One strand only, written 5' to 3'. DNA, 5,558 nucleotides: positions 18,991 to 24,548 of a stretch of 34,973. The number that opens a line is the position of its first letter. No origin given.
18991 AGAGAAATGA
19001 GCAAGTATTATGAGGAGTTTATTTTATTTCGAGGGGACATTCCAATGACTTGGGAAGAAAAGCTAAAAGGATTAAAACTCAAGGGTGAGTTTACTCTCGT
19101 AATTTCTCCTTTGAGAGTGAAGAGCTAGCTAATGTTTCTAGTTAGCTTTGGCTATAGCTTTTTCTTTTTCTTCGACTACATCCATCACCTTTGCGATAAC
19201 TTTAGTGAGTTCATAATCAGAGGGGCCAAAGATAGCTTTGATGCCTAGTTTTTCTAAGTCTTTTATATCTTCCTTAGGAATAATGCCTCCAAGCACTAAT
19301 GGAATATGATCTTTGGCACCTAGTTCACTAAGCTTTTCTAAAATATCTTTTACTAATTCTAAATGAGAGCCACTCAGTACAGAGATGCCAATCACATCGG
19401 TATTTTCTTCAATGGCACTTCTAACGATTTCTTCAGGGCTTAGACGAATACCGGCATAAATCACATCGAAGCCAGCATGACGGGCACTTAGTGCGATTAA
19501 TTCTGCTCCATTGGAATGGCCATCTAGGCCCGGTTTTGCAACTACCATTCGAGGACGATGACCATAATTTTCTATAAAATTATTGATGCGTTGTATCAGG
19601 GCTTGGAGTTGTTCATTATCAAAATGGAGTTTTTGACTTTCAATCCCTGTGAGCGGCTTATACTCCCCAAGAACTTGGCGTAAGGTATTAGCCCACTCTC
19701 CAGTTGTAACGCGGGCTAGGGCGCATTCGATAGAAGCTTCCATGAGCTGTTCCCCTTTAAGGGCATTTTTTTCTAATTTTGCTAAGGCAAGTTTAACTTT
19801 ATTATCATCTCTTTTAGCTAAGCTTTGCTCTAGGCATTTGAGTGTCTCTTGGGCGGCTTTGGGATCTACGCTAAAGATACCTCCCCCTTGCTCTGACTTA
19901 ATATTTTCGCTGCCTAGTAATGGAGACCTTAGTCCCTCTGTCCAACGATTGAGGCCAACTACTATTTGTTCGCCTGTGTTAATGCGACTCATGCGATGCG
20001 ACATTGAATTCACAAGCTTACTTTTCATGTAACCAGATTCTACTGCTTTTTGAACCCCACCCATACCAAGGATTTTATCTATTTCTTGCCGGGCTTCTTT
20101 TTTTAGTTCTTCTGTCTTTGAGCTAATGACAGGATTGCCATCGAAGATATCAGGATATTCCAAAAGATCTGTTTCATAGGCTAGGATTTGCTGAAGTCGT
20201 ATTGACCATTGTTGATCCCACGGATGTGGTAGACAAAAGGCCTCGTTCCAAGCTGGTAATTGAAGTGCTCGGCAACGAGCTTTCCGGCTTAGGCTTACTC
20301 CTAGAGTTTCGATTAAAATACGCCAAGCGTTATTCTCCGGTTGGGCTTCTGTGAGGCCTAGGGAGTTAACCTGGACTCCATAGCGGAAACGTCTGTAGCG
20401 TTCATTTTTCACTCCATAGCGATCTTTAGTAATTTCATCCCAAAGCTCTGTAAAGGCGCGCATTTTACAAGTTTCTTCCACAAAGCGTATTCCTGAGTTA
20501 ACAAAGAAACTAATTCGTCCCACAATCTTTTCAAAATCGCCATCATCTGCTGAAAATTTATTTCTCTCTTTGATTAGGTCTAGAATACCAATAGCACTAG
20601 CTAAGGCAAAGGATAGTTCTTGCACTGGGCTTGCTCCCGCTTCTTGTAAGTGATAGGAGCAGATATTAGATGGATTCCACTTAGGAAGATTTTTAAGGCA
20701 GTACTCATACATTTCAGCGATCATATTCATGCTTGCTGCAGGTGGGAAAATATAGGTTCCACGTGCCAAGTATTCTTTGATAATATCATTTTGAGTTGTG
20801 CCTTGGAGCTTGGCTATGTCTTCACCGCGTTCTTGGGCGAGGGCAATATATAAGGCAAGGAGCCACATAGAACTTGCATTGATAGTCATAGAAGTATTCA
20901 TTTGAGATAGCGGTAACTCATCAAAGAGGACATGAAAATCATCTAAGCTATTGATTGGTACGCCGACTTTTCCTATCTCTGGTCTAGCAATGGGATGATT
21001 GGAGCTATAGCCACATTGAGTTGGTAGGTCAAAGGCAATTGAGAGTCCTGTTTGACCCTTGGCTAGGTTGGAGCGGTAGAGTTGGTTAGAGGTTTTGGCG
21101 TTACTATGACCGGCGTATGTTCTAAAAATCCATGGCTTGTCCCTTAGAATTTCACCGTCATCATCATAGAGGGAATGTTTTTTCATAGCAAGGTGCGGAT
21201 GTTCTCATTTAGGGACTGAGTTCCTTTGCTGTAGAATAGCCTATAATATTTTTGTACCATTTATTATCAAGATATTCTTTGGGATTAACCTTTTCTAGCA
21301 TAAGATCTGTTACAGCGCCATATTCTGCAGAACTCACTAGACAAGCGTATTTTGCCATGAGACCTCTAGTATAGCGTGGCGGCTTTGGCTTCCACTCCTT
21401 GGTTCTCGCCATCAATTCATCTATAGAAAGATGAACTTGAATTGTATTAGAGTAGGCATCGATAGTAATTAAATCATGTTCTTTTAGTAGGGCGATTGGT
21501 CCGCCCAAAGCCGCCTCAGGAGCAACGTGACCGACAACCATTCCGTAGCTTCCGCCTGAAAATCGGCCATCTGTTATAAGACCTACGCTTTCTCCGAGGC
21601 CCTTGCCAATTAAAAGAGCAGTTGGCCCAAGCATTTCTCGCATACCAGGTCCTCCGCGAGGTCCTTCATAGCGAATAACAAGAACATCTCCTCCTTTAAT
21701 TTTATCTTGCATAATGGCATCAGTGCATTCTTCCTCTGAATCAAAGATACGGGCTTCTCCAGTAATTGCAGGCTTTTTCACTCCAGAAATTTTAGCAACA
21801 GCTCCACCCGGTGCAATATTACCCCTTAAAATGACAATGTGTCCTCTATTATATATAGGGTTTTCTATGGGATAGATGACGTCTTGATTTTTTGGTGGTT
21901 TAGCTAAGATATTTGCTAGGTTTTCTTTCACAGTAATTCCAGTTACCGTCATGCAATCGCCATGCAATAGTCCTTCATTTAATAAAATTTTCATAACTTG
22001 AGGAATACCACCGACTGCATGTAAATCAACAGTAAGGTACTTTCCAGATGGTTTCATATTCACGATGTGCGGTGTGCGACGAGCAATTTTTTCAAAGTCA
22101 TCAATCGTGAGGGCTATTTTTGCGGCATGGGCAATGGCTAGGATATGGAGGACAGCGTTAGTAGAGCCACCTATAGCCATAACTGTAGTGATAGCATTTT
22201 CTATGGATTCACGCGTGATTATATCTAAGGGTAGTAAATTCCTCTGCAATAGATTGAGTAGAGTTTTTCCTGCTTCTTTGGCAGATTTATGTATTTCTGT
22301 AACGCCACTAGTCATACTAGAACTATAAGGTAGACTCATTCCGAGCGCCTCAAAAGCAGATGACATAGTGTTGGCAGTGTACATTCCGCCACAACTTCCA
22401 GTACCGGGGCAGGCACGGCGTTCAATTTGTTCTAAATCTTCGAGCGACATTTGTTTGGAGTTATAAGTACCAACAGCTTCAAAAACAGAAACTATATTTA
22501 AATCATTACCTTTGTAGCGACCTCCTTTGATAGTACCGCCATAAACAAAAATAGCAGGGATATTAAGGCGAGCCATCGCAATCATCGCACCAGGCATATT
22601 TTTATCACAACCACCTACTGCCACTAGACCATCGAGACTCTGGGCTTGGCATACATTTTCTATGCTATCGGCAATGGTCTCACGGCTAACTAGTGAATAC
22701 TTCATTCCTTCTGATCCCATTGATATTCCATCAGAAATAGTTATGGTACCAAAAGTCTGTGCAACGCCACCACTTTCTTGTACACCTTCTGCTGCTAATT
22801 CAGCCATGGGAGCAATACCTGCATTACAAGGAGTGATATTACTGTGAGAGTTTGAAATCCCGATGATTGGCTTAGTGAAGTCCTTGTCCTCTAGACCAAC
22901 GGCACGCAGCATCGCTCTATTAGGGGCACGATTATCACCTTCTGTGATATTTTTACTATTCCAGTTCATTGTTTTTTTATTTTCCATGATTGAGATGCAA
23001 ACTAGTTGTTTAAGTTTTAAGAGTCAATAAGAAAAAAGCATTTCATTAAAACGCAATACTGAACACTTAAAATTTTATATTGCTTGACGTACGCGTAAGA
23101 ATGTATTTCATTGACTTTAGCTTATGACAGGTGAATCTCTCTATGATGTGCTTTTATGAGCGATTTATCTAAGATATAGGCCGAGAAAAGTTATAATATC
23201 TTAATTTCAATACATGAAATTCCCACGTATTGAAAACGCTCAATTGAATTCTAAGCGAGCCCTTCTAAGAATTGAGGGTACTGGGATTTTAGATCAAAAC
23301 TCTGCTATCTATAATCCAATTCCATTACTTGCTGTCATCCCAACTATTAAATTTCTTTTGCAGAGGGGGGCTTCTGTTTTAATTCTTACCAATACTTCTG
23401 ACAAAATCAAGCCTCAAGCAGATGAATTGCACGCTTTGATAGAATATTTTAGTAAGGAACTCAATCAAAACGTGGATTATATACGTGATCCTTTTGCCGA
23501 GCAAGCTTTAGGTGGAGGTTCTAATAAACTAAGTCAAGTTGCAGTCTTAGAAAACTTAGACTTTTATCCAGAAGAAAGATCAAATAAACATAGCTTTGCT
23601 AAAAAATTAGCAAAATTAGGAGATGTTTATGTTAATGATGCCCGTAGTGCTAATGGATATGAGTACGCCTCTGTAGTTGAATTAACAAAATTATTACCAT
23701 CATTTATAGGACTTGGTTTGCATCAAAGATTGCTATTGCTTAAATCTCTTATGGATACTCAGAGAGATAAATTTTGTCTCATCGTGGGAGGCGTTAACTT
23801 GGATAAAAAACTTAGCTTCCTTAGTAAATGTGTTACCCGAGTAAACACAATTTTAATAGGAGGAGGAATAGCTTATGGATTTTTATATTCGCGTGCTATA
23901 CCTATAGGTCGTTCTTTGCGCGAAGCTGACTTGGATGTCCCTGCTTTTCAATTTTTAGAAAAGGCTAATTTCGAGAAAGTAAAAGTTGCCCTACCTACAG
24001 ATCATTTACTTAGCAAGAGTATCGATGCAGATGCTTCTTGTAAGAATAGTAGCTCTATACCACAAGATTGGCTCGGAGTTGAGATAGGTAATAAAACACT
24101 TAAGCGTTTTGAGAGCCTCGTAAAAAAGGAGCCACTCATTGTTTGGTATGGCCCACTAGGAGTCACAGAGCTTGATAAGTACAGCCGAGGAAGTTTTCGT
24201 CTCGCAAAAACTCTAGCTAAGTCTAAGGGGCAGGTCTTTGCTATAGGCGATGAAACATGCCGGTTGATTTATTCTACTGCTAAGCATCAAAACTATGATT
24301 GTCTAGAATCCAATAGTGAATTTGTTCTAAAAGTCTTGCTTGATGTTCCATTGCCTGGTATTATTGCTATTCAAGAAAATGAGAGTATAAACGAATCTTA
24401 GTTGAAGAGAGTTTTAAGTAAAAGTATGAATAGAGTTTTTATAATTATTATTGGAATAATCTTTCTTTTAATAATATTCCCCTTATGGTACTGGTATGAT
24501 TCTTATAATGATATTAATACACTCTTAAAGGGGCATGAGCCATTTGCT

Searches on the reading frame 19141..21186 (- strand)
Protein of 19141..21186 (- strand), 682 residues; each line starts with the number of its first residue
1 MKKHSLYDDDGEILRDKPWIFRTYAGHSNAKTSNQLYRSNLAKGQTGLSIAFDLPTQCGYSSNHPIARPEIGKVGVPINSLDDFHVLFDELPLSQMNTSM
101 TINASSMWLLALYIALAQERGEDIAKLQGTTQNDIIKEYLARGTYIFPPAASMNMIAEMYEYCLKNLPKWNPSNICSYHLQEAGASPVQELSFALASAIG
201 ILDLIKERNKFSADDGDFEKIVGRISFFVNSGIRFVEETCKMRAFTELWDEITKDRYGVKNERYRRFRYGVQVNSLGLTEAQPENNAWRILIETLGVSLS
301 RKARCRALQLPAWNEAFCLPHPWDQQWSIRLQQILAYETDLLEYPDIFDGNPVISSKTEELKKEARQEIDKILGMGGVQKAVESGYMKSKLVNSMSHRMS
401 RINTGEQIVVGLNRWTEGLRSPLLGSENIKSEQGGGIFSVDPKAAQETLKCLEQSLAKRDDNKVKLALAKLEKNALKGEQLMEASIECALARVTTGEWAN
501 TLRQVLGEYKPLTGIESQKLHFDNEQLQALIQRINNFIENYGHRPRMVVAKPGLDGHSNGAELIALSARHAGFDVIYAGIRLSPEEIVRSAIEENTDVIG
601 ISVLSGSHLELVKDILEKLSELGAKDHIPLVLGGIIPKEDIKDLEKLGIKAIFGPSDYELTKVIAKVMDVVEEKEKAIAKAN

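Call 10: search_protein_families(library=ncbifam, proteins=[window:19141-21186:-], max_evalue=0.00001)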
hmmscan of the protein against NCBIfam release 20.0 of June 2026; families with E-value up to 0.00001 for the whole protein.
window:19141-21186:- (682 aa): 12 families
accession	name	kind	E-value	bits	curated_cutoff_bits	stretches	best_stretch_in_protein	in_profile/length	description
NF006944.0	PRK09426.1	equivalog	4.1e-151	504.3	876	1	15-675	77-718/721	methylmalonyl-CoA mutase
TIGR00641.1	acid_CoA_mut_N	subfamily_domain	2e-126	422.4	303.8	1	14-510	46-523/528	methylmalonyl-CoA mutase N-terminal domain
NF045497.1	IsobCoAmut_IcmF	equivalog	7.4e-54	183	1500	2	22-509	577-1072/1076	fused isobutyryl-CoA mutase/GTPase IcmF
TIGR00640.1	acid_CoA_mut_C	subfamily_domain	1.5e-37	128.5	57.45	1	544-674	2-130/132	methylmalonyl-CoA mutase C-terminal domain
TIGR00642.1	mmCoA_mut_beta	equivalog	6.5e-15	54.4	617.25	1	95-415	144-450/620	methylmalonyl-CoA mutase small subunit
NF002612.0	PRK02261.1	equivalog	6.3e-11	42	110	1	547-676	6-139/148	methylaspartate mutase subunit S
TIGR02370.1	pyl_corrinoid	subfamily_domain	3.1e-08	33.2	215.3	1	555-641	95-181/197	methyltransferase cognate corrinoid protein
NF040743.1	ornith_mutase_E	equivalog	1.9e-07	29.5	800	0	515-657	568-713/730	D-ornithine 4,5-aminomutase subunit OraE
NF041607.1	dimeth_corrin_MtbC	equivalog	2.3e-07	30.5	350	1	555-635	93-173/203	dimethylamine corrinoid protein MtbC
TIGR01501.1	MthylAspMutase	equivalog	2.6e-07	30.5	135.8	1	547-656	4-118/134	methylaspartate mutase subunit S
TIGR02082.1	metH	equivalog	9.3e-07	26.8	1010.85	1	545-635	734-822/1182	methionine synthase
NF047996.1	corrin_MtgC_2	exception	7.3e-06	25.6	370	0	552-637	97-183/212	glycine betaine-specific corrinoid protein MtgC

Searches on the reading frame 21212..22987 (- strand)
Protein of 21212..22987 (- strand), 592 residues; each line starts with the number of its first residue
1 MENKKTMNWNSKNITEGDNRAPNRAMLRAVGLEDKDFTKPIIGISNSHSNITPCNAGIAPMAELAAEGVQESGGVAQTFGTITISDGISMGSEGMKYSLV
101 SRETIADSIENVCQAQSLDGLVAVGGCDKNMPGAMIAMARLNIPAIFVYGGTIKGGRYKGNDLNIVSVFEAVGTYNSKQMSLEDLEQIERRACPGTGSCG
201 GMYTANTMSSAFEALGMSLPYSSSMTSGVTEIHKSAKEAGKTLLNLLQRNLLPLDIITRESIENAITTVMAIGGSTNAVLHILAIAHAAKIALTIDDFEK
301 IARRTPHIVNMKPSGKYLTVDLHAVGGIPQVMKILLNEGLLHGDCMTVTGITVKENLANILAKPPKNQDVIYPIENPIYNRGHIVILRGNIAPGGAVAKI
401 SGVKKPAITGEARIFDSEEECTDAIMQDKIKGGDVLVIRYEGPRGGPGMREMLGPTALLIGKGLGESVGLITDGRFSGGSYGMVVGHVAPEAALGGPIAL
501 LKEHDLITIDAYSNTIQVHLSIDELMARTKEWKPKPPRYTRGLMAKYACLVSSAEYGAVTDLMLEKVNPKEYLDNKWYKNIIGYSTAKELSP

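Call 10: search_protein_families(library=ncbifam, proteins=[window:21212-22987:-], max_evalue=0.00001)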
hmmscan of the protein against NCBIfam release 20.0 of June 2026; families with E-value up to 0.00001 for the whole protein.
window:21212-22987:- (592 aa): 8 families
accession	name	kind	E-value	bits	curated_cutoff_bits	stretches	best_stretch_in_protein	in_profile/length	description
NF002068.0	PRK00911.1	subfamily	1.1e-248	826.4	644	1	7-561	3-556/559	dihydroxy-acid dehydratase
TIGR00110.1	ilvD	equivalog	7.3e-225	747.6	618.15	1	22-561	1-542/543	dihydroxy-acid dehydratase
NF009103.0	PRK12448.1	equivalog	2e-147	492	710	2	8-359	3-363/616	dihydroxy-acid dehydratase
NF004784.0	PRK06131.1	subfamily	1.6e-132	442.8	539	1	16-567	19-567/576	dihydroxy-acid dehydratase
NF009560.0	PRK13017.1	subfamily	1.4e-116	390.1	684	1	27-565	32-580/595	dihydroxy-acid dehydratase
NF009559.0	PRK13016.1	equivalog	2.2e-116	389.4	882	1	21-563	24-564/578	L-arabinonate dehydratase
TIGR01196.1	edd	equivalog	2.9e-73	247.1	708.25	1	39-559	64-598/601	phosphogluconate dehydratase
TIGR03432.1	yjhG_yagF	hypoth_equivalog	2.9e-71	240.4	808.15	1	62-518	90-572/640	YjhG/YagF family D-xylonate dehydratase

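Call 13: find_encoding_contigs(protein=window:21212-22987:-, flank=10000, max_places=10)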
Protein window:21212-22987:- (592 aa): no gene with exactly this product is on record in the collection.

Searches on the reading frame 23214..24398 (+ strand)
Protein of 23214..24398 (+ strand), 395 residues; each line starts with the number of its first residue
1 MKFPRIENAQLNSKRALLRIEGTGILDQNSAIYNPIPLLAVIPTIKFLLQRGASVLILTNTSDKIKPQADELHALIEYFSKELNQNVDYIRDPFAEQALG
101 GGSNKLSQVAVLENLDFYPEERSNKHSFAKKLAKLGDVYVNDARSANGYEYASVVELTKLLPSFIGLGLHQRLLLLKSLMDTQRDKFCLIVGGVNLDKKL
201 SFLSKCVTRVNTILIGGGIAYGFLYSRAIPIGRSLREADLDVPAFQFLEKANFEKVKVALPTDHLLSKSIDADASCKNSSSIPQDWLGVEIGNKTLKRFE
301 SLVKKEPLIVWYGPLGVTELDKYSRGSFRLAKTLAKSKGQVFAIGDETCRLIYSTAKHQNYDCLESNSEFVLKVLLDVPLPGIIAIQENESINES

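Call 10: search_protein_families(library=ncbifam, proteins=[window:23214-24398:+], max_evalue=0.00001)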
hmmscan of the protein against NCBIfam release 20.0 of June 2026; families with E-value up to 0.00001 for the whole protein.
window:23214-24398:+ (395 aa): 1 family
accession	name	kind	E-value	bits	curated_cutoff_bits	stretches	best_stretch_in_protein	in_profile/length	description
NF010569.0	PRK13962.1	equivalog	2.3e-61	207.8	883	1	5-353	5-358/645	bifunctional phosphoglycerate kinase/triosephosphate isomerase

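Call 27: search_protein_families(library=pfam, proteins=[window:23214-24398:+], max_evalue=0.0001)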
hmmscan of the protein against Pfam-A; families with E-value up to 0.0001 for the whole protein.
window:23214-24398:+ (395 aa): 1 family
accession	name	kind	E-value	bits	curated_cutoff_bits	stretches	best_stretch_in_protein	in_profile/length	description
PF00162.24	PGK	-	3.2e-69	234.2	27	1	6-346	1-347/379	Phosphoglycerate kinase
